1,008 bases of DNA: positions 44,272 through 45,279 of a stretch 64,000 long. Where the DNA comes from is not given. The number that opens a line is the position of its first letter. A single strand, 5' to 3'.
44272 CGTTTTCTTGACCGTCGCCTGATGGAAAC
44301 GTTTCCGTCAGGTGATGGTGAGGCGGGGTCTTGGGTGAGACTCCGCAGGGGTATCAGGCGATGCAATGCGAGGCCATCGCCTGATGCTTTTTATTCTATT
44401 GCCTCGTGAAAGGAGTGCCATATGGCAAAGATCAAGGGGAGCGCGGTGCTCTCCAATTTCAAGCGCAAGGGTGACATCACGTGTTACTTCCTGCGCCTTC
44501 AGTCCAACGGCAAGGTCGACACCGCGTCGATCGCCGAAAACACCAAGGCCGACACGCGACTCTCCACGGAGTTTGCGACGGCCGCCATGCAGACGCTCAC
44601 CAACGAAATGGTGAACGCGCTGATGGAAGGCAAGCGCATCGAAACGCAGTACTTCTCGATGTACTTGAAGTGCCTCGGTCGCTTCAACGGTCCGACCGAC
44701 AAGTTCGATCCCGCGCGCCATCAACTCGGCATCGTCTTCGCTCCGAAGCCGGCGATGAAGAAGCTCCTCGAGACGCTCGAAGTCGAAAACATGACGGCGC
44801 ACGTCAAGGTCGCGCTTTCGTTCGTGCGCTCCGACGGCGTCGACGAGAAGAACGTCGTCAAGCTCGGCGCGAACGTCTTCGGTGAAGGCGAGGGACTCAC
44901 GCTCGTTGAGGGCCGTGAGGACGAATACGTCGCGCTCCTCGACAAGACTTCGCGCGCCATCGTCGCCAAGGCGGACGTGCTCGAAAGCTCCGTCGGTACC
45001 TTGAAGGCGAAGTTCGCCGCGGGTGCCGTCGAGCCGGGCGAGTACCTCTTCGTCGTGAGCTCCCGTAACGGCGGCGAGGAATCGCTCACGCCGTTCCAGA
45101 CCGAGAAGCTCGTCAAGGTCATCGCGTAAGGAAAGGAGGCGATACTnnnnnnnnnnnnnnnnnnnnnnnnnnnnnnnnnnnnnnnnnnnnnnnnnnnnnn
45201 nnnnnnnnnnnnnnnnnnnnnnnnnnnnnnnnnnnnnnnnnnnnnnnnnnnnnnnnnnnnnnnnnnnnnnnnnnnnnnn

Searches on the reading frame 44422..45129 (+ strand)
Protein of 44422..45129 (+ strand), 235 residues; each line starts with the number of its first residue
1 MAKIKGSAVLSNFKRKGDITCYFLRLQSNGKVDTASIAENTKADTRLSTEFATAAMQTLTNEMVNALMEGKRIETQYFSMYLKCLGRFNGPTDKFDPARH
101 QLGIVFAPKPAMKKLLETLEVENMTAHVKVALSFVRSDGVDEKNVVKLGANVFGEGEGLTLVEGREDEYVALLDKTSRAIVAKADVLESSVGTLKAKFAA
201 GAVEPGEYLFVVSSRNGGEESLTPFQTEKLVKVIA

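Call 89: search_protein_families(library=pfam, proteins=[window:44422-45129:+], max_evalue=0.001)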
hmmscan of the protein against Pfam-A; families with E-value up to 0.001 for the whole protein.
window:44422-45129:+ (235 aa): 2 families
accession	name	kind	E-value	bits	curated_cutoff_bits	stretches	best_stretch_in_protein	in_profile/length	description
PF14848.11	HU-DNA_bdg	-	1.2e-14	54.9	30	1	20-123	17-121/124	DNA-binding domain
PF18291.6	HU-HIG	-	9.9e-07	29.3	26.2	1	16-122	16-124/125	HU domain fused to wHTH, Ig, or Glycine-rich motif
